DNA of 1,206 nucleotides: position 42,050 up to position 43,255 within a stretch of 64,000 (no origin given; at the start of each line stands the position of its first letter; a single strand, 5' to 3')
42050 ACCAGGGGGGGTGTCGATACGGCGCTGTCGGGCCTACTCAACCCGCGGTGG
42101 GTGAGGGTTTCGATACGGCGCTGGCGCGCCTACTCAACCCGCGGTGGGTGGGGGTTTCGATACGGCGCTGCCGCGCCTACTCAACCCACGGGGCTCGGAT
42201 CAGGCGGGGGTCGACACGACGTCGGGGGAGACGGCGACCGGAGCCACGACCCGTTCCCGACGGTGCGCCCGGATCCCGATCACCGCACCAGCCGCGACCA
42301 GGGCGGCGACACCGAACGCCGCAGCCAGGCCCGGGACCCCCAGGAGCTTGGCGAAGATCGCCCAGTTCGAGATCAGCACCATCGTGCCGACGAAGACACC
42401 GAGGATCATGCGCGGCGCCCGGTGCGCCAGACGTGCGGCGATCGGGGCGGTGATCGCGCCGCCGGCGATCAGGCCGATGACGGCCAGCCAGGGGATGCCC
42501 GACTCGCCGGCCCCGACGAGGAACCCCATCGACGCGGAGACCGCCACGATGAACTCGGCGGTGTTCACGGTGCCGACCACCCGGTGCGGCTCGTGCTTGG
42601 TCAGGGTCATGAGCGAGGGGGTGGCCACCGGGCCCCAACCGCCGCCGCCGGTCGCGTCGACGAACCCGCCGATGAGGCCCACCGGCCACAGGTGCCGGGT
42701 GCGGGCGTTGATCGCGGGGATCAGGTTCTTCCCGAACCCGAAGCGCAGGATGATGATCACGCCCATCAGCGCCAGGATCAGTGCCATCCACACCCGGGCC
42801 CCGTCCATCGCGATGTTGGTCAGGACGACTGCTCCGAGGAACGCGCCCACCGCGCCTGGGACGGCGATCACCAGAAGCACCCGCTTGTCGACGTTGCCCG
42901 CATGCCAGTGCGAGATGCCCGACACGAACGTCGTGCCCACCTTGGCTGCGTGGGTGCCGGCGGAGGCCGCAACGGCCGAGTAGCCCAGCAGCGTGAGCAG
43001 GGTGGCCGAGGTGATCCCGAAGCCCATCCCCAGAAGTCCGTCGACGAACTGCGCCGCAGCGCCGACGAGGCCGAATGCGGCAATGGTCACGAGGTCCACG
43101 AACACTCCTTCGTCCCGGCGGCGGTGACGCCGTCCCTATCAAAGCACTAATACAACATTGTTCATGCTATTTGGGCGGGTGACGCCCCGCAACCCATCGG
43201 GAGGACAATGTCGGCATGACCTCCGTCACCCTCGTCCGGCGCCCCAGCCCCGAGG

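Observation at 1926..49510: Two linked short repeat modules (A and B) populate intergenic DNA in at least ~25 full or partial copies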

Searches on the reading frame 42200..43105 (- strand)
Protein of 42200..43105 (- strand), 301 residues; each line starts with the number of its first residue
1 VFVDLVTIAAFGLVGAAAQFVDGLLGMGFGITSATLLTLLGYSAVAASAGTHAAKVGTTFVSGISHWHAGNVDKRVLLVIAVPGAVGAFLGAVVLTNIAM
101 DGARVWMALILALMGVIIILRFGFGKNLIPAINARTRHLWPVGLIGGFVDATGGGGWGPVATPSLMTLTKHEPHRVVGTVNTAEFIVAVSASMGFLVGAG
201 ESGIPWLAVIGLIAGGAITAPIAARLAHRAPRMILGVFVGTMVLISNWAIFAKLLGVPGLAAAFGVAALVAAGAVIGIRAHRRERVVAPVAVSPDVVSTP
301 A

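Call 16: search_protein_families(library=pfam, proteins=[window:42200-43105:-])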
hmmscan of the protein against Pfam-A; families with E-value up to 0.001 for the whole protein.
window:42200-43105:- (301 aa): 1 family
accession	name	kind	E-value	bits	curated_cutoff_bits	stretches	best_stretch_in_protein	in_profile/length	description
PF01925.25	TauE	-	8.9e-37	127.4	32.6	1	13-245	3-232/237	Sulfite exporter TauE/SafE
